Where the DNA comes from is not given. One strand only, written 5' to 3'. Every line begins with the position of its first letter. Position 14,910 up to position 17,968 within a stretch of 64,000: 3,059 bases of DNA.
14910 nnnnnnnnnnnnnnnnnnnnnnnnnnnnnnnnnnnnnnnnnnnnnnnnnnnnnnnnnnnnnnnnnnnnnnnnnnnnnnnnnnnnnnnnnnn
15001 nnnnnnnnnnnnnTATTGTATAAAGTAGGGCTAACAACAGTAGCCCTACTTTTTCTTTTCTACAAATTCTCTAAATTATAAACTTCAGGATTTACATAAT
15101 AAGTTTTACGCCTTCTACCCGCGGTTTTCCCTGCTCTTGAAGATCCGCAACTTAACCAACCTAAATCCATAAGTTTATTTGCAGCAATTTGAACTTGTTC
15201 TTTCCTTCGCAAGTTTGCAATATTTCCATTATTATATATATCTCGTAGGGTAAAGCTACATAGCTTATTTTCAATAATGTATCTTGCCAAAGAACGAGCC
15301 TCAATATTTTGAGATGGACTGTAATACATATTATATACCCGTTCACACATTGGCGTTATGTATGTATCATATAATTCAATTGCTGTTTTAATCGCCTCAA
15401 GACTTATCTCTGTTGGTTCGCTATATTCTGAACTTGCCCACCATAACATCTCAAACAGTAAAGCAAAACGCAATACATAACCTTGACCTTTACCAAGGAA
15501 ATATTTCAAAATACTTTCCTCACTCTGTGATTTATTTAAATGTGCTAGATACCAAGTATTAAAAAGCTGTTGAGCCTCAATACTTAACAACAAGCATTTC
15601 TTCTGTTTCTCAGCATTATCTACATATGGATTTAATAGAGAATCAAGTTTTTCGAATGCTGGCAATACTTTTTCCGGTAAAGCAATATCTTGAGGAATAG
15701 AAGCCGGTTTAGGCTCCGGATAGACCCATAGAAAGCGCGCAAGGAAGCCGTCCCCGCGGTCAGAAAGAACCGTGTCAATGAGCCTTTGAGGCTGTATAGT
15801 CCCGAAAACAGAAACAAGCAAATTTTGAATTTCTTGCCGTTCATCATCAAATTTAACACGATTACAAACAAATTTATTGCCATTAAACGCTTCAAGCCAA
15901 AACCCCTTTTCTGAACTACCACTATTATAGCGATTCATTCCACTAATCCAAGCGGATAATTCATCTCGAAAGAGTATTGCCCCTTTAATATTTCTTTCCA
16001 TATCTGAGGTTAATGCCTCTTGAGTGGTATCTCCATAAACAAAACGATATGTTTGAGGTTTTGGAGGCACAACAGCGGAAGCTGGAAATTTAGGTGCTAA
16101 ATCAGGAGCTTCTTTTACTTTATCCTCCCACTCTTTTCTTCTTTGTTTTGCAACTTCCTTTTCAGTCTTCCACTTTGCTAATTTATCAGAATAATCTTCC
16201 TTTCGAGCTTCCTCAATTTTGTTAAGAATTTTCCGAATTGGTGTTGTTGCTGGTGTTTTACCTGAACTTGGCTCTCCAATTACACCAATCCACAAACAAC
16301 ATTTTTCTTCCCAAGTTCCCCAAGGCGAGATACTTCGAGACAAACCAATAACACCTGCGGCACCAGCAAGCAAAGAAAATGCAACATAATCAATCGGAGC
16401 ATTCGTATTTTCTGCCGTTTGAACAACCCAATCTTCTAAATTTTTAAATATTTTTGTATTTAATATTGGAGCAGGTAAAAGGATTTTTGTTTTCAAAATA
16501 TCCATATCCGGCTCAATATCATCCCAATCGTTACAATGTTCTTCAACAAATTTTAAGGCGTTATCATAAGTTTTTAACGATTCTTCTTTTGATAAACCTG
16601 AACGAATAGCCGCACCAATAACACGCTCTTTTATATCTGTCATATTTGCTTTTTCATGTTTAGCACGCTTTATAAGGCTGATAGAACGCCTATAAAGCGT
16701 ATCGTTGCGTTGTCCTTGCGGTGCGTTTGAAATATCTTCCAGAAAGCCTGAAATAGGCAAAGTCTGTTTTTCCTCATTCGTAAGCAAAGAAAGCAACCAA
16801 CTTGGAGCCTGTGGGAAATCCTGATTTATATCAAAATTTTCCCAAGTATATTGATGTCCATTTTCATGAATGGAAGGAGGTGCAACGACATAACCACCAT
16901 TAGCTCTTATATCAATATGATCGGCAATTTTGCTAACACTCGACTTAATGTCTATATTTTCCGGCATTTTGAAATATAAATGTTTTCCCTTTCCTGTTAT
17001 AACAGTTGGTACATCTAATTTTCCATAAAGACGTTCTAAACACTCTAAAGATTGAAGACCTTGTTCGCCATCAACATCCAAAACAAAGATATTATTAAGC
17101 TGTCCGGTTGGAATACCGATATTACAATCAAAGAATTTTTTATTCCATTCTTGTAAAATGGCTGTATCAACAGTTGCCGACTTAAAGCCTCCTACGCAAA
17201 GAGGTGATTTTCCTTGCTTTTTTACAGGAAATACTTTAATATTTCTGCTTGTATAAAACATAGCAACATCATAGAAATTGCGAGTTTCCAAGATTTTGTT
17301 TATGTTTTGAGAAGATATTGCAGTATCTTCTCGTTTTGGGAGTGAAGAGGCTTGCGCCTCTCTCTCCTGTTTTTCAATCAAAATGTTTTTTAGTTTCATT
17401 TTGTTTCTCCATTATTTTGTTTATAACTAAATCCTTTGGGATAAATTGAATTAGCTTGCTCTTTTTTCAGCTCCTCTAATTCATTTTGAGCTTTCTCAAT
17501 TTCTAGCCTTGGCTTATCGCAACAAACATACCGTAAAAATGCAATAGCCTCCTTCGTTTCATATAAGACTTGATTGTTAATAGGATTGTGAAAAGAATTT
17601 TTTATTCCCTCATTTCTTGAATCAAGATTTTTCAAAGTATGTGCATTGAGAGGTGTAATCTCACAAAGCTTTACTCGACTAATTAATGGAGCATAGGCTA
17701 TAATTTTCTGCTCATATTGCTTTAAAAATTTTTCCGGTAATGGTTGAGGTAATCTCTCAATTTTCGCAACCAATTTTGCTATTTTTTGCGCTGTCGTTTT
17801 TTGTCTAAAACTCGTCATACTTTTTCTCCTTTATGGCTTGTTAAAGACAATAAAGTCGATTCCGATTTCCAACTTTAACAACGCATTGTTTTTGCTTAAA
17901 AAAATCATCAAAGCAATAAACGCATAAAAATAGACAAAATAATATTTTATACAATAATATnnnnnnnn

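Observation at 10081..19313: P4-like ~9.1 kb integrative element in tRNA-Trp, splitting the canonical tuf / tRNA-Trp / secE cluster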

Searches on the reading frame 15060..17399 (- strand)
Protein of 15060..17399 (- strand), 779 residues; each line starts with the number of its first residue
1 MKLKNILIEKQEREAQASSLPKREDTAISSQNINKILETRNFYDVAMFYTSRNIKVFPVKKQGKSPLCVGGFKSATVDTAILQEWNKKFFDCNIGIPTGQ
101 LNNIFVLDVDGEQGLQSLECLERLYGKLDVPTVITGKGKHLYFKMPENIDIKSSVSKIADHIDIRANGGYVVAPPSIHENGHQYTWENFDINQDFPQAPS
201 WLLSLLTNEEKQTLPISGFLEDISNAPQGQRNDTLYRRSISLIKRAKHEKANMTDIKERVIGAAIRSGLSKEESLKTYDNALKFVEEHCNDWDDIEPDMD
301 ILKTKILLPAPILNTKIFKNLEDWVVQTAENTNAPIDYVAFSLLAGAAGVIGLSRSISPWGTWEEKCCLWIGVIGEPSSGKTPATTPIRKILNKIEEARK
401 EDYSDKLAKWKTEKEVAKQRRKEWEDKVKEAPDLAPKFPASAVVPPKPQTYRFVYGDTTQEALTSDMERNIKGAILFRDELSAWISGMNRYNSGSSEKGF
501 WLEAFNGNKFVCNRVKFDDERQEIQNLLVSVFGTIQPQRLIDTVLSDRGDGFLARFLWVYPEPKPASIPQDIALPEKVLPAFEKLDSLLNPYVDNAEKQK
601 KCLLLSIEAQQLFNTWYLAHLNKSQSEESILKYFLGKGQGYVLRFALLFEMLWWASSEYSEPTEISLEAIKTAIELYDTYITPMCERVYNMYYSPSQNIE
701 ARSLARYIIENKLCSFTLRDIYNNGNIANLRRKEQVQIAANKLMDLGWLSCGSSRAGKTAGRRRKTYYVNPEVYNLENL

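Call 7: search_protein_families(library=pfam, proteins=[window:15060-17399:-], max_evalue=0.01)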
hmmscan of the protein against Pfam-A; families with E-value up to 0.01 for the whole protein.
window:15060-17399:- (779 aa): 2 families
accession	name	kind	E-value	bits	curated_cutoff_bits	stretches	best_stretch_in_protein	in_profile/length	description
PF13148.11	DUF3987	-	4.6e-60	204.2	27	1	334-682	2-356/364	Protein of unknown function (DUF3987)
PF09250.16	Prim-Pol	-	9.5e-39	133.8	22.8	1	46-201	1-158/158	Bifunctional DNA primase/polymerase, N-terminal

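Call 9: search_protein_families(library=padloc, proteins=[window:15060-17399:-], max_evalue=0.01)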
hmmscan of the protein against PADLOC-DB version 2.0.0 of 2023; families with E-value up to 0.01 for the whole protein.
window:15060-17399:- (779 aa): 0 families

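Call 10: search_protein_families(library=phrogs, proteins=[window:15060-17399:-], max_evalue=0.001)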
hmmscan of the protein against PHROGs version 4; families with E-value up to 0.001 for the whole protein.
window:15060-17399:- (779 aa): 8 families
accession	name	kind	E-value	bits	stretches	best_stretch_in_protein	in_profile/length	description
phrog_2373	-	DNA, RNA and nucleotide metabolism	1e-37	131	1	320-724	65-470/515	DNA helicase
phrog_1156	-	DNA, RNA and nucleotide metabolism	6.1e-30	105.4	1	40-235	11-200/855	DNA primase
phrog_5852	-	DNA, RNA and nucleotide metabolism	4.4e-24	86.1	1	62-187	106-228/242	DNA polymerase/primase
phrog_695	-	DNA, RNA and nucleotide metabolism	9.2e-21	75.3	1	42-284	8-267/704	DNA polymerase/primase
phrog_3022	-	DNA, RNA and nucleotide metabolism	8.7e-19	68.4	1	71-240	45-213/788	DNA primase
phrog_906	-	DNA, RNA and nucleotide metabolism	7.7e-18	65.6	1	70-212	83-249/872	DNA polymerase/primase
phrog_5177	-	DNA, RNA and nucleotide metabolism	6.3e-12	45.2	1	39-192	17-175/876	DNA polymerase/primase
phrog_10514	-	DNA, RNA and nucleotide metabolism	9.6e-11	41.6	1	449-688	422-674/750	DNA primase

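Call 42: find_related_loci(query=window:15060-17399:-, collection=viral_contigs, flank=10000)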
Query window:15060-17399:- (779 aa) in viral_contigs; peptide patterns used: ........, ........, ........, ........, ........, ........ (x = any residue, [..] = any of these).
8 stretches matched a pattern, but none encodes a relative of the query by tblastn (E <= 1e-3).

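Call 46: search_protein_families(library=ncbifam, proteins=[window:15060-17399:-], max_evalue=0.001)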
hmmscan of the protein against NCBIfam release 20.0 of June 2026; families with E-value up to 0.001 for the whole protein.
window:15060-17399:- (779 aa): 0 families

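Call 66: search_dna_similar(query=window:15060-17399:-, collection=phages, mode=protein, max_rows=15)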
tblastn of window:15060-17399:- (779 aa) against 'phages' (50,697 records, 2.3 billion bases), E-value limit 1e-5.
Records with a match: 277; places in all: 277; records where one place covers at least 80% of the query: 0.
Best place of each record, by identity: <60% 277.
By first word of the organism name: Mycobacterium 64; Enterococcus 51; Vibrio 42; Microbacterium 26; Serratia 19; Gordonia 12; Xanthomonas 10; Streptococcus 8; Stenotrophomonas 5; Bacteriophage 4; and 16 more.
By host as written in the record: Mycobacterium smegmatis mc2 155 46; - 35; Serratia marcescens 16; Enterococcus faecalis 13; Enterococcus faecium 11; Gordonia terrae 3612 10; Microbacterium foliorum NRRL B-24224 SEA 10; Vibrio cholerae 2095 9; and 75 more.
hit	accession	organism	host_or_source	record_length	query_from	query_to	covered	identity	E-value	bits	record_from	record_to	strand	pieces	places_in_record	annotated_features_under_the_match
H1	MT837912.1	Bacteriophage sp.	human fecal samples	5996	298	735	56%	24.2%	9e-22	107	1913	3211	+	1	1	record has no annotation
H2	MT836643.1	Bacteriophage sp.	human fecal samples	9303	321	676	46%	27.4%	3e-21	105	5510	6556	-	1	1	record has no annotation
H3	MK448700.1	Streptococcus phage Javan191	Streptococcus equi ERR066395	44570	212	646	56%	21.9%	1e-7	62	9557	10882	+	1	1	DNA primase/helicase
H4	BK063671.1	Caudoviricetes sp. vir555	Methanomicrobiales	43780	38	282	31%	30.9%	2e-29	132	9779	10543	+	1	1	DNA primase | HNH endonuclease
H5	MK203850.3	Alteromonas phage ZP6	Alteromonas macleodii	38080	34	279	32%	30.6%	1e-9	68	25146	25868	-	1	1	DNA primase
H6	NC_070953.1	Alteromonas phage ZP6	Alteromonas macleodii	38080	34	279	32%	30.6%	1e-9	68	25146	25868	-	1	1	DNA primase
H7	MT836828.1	Bacteriophage sp.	human fecal samples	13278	333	654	41%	21.9%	8e-11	72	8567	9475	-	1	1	record has no annotation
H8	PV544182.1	Enterococcus phage TwoStep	Enterococcus faecalis ATCC 29212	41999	40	283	31%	28.0%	3e-10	70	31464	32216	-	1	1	DNA polymerase/primase | hypothetical protein | HNH endonuclease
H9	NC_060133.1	Gordonia phage Rabbitrun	Gordonia Terrae CAG3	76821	42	273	30%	29.1%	1e-15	88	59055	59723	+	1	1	96: DNA polymerase/primase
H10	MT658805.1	Gordonia phage Rabbitrun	Gordonia Terrae CAG3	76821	42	273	30%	29.1%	1e-15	88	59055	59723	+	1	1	96: DNA primase/polymerase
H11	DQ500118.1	Rhizobium phage 16-3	-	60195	33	290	33%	25.8%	4e-14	83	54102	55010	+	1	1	16-3p101: p101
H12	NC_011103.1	Rhizobium phage 16-3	-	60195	33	290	33%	25.8%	4e-14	83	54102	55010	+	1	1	16-3p101: DNA polymerase/primase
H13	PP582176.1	Enterococcus phage vB_Efm10_KEN22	Enterococcus faecium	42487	54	283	30%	28.1%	2e-8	64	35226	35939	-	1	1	DNA polymerase/primase | HNH endonuclease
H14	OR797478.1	Enterococcus phage G01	Enterococcus faecalis OG1RF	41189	42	283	31%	26.3%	1e-6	59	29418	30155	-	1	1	putative DNA primase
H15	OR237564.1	Enterococcus phage vB_Efa_VP15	Enterococcus faecalis 587A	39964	54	283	30%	27.6%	3e-8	64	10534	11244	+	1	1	hypothetical protein | HNH homing endonuclease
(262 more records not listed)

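Call 70: search_dna_similar(query=window:15060-17399:-, collection=plasmids, mode=protein, max_rows=12)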
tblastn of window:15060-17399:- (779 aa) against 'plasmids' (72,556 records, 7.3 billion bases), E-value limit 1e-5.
Records with a match: 59; places in all: 62; records where one place covers at least 80% of the query: 1.
Best place of each record, by identity: <60% 59.
By first word of the organism name: Streptomyces 8; Pseudonocardia 5; Bacteroides 3; Scytonema 2; Bartonella 2; Crinalium 2; Allocoleopsis 2; Chroococcidiopsis 2; Alicyclobacillus 1; Acinetobacter 1; and 31 more.
By predicted mobility (MOB-suite, as given by PLSDB): non-mobilizable 45; mobilizable 8; conjugative 6.
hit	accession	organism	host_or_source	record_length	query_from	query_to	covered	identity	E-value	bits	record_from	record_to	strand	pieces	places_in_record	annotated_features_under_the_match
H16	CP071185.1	Alicyclobacillus curvatus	water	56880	56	748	80%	28.0%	2e-20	203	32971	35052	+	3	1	bifunctional DNA primase/polymerase | DUF3987 domain-containing protein (x2)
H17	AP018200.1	Scytonema sp. HK-05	-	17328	168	704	69%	23.4%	1e-12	79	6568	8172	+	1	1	hypothetical protein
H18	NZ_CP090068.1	Acinetobacter sp. SH20PTE14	pig manure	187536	307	776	60%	26.5%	1e-20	105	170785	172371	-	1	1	YfjI family protein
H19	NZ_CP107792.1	Streptomyces sp. NBC_00562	-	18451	292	767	61%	25.9%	3e-8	65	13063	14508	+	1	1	YfjI family protein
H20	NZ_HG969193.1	Bartonella tribocorum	-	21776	290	773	62%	24.0%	1e-19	102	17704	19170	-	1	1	YfjI family protein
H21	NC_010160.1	Bartonella tribocorum CIP 105476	-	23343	290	773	62%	24.0%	1e-19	102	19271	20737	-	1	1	YfjI family protein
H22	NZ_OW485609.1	Rhodovastum atsumiense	-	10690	299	751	58%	25.4%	6e-17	94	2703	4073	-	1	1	DUF3987 domain-containing protein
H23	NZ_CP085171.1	Sulfitobacter sp. DSM 110093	cell culture,Sediment from the Channel ...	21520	363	776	53%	26.5%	2e-22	111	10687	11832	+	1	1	DUF3987 domain-containing protein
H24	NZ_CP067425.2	Skermanella sp. TT6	Homo sapiens,single cell,skin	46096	363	758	51%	27.4%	2e-26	124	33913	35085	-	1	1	DUF3987 domain-containing protein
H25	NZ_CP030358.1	Salinibacter ruber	-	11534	335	692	46%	29.2%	1e-21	108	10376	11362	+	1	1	none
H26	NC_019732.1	Oscillatoria nigro-viridis PCC 7112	-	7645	370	772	52%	25.7%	9e-9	67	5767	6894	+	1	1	DUF3987 domain-containing protein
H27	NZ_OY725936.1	Bacteroides finegoldii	-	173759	308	680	48%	27.1%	4e-21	107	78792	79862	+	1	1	DUF3987 domain-containing protein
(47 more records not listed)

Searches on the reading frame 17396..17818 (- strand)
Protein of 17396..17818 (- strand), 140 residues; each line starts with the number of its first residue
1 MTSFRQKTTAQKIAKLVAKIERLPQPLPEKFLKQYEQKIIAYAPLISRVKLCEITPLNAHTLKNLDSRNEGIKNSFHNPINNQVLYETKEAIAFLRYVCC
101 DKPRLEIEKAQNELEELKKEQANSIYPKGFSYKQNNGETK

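Call 7: search_protein_families(library=pfam, proteins=[window:17396-17818:-], max_evalue=0.01)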
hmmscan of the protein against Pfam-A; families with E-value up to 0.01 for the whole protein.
window:17396-17818:- (140 aa): 0 families

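Call 9: search_protein_families(library=padloc, proteins=[window:17396-17818:-], max_evalue=0.01)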
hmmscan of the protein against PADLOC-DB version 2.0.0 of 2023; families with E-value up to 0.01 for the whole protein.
window:17396-17818:- (140 aa): 0 families

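Call 10: search_protein_families(library=phrogs, proteins=[window:17396-17818:-], max_evalue=0.001)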
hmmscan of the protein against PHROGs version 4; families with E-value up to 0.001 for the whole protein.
window:17396-17818:- (140 aa): 0 families

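Call 46: search_protein_families(library=ncbifam, proteins=[window:17396-17818:-], max_evalue=0.001)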
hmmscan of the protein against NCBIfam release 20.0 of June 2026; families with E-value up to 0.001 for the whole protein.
window:17396-17818:- (140 aa): 0 families

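Call 65: search_solved_structures(query=window:17396-17818:-, max_evalue=1)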
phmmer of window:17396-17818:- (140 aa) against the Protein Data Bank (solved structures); distinct sequences matched with E-value up to 1: 2.
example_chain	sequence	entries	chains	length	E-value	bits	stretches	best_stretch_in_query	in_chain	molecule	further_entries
6hn7_B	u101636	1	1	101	0.34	14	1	46-134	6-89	Terminase small subunit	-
3dxn_A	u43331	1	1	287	0.94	12.6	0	27-112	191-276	Calmodulin-like domain protein kinase isoform 3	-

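Call 67: find_homologous_proteins(query=window:17396-17818:-, max_evalue=0.001)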
Query window:17396-17818:- (140 aa): 10 proteins with E <= 0.001 among 26 candidates.
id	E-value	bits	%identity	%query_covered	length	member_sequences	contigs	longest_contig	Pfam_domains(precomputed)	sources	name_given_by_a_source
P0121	1.2e-82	292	96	100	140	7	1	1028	-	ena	-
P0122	1.1e-65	237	83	95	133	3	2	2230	-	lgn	-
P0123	2.9e-65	236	83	95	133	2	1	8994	-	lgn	-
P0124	5.7e-65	235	82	95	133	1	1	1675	-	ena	-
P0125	6.7e-65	235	82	95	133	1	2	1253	-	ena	-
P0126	1.3e-64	234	81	95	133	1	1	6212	-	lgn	-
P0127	3.8e-64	232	80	95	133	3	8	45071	-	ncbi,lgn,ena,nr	ncbi:MAG: hypothetical protein Q4D80_01480 [Pseudomonadota bacterium]|nr:hypothetical protein [Pseud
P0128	1.8e-57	211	75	95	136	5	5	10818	-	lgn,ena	-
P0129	6.4e-50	186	66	95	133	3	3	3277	-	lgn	-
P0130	5.2e-20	90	48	87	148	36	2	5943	-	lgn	-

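Call 73: predict_structure(alignment_id=A3)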
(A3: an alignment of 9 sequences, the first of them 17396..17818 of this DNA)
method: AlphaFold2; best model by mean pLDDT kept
length: 140 residues; sequences in the alignment: 9
mean_pLDDT: 79.0   pTM: 0.64
mean pLDDT of the five models: 79.0, 78.9, 78.0, 77.6, 76.3
residues with pLDDT >= 90: 40; 70-90: 64; 50-70: 24; < 50: 12
segments of 3 or more residues with pLDDT < 50: 130-140
pLDDT, mean of each block of 10 residues (from residue 1): 65 88 90 94 90 84 63 76 87 89 90 88 60 42
secondary structure, 60 per line:
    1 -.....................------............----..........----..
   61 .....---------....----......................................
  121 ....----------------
elements in order: H2-22 H29-40 E45-47 H48-54 H59-65 E75-78 E83-87 H88-124

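Call 75: fold_search(model_id=the predicted structure, library=pdb)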
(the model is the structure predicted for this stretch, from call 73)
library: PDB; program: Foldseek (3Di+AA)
matches with E <= 10: 166; with E <= 0.001: 0
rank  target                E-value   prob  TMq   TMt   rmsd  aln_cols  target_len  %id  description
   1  1z9c_C                1.3e-01  0.44  0.28  0.29  15.8       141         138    9  Crystal structure of OhrR bound to the ohrA promoter: Structure of MarR family protein with operator DNA (released 2005-10-25)
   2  6pco_A                2.0e-01  0.33  0.27  0.27  12.7       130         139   12  Mechanism for regulation of DNA binding of Bordetella bronchiseptica BpsR by 6-hydroxynicotinic acid (released 2019-11-06)
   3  1z9c_A                3.2e-01  0.33  0.30  0.31  14.3       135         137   16  Crystal structure of OhrR bound to the ohrA promoter: Structure of MarR family protein with operator DNA (released 2005-10-25)
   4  1hsj_A                3.4e-01  0.41  0.26  0.10   9.4        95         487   14  SARR MBP FUSION STRUCTURE (released 2001-06-06)
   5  1z91                  3.4e-01  0.28  0.29  0.29  14.4       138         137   15  x-ray crystal structure of apo-OhrRC15S in reduced form: MarR family protein (released 2005-10-25)
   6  4fht_A                3.7e-01  0.33  0.31  0.31  14.1       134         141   12  Crystal Structure of the PcaV transcriptional regulator from Streptomyces coelicolor in complex with its natural ligan (released 2013-04-24)
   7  7cb8_B                3.7e-01  0.21  0.25  0.12  14.5       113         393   16  Structure of a FIC-domain protein from Mycobacterium marinum in complex with CDP (released 2021-08-18)
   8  1lnw_A                4.1e-01  0.28  0.28  0.28  12.1       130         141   14  CRYSTAL STRUCTURE OF THE MEXR REPRESSOR OF THE MEXAB-OPRM MULTIDRUG EFFLUX OPERON OF PSEUDOMONAS AERUGINOSA (released 2002-09-11)
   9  6pco_B                5.6e-01  0.20  0.25  0.25  13.3       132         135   11  Mechanism for regulation of DNA binding of Bordetella bronchiseptica BpsR by 6-hydroxynicotinic acid (released 2019-11-06)
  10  5bqt_B                7.2e-01  0.23  0.28  0.19   7.8       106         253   15  Structure of TrmBL2, an archaeal chromatin protein, shows a novel mode of DNA binding. (released 2015-09-02)
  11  5hlh_F                7.6e-01  0.16  0.28  0.28  13.4       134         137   16  Crystal structure of the overoxidized AbfR bound to DNA (released 2017-01-25)
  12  2a61_B                7.6e-01  0.14  0.27  0.28  16.6       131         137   14  The crystal structure of transcriptional regulator Tm0710 from Thermotoga maritima (released 2005-07-19)
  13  4hw0_A                9.1e-01  0.25  0.28  0.36   7.1        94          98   16  Crystal structure of Sso10a-2, a DNA-binding protein from Sulfolobus solfataricus (released 2013-10-30)
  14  8snb_8U               9.1e-01  0.18  0.28  0.32  12.7       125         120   15  atomic model of sea urchin sperm doublet microtubule (48-nm periodicity) (released 2023-06-28)
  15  4hw0_C                1.0e+00  0.23  0.29  0.39   7.7        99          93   16  Crystal structure of Sso10a-2, a DNA-binding protein from Sulfolobus solfataricus (released 2013-10-30)
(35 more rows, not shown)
